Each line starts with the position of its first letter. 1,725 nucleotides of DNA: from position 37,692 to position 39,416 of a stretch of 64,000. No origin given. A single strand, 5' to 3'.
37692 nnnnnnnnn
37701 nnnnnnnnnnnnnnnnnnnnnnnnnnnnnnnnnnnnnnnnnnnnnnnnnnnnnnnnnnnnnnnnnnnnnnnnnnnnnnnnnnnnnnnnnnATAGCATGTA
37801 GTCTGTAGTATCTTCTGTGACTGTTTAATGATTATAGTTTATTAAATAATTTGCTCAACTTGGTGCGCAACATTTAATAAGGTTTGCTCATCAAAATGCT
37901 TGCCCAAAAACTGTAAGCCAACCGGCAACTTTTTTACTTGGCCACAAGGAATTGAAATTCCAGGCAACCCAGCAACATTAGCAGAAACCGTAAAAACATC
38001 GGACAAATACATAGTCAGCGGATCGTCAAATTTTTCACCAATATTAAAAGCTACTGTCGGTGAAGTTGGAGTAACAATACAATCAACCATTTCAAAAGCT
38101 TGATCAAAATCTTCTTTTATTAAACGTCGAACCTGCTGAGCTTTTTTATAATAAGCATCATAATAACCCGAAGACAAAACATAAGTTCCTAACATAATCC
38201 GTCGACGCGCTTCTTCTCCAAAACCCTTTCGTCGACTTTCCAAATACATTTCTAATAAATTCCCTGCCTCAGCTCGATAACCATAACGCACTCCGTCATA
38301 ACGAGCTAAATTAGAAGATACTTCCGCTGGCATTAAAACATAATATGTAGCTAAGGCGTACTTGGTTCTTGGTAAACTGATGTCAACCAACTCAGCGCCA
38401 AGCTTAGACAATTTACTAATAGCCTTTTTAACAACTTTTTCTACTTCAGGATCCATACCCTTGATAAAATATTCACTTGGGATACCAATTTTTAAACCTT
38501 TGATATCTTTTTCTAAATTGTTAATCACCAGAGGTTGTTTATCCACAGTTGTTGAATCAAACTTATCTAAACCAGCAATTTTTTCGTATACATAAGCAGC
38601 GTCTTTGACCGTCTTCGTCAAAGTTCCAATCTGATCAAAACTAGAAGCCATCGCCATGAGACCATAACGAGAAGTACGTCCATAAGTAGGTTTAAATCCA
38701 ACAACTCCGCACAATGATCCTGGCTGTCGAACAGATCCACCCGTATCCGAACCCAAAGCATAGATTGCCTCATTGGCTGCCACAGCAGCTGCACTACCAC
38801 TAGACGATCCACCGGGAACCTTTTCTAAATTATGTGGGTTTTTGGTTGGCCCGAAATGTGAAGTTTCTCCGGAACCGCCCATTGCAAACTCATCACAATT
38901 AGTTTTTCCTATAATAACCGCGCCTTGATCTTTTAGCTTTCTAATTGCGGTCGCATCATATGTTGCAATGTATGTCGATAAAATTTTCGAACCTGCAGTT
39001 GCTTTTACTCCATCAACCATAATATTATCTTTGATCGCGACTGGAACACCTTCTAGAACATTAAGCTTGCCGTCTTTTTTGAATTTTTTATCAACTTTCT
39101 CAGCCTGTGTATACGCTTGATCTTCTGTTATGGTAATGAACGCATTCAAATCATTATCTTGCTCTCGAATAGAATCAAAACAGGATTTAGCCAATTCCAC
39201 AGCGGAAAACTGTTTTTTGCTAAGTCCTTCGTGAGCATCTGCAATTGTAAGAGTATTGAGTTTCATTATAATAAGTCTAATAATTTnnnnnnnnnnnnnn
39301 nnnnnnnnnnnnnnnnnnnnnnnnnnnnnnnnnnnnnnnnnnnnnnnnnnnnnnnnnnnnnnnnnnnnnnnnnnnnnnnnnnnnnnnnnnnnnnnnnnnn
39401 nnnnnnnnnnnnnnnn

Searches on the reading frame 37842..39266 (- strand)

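Call 64: search_protein_families(library=pfam, proteins=[window:37842-39266:-], max_evalue=0.00001)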
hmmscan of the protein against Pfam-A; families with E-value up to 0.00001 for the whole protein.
window:37842-39266:- (474 aa): 1 family
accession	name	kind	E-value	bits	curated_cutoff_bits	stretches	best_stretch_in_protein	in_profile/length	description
PF01425.27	Amidase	-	1.2e-149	499.6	27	1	24-464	1-445/445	Amidase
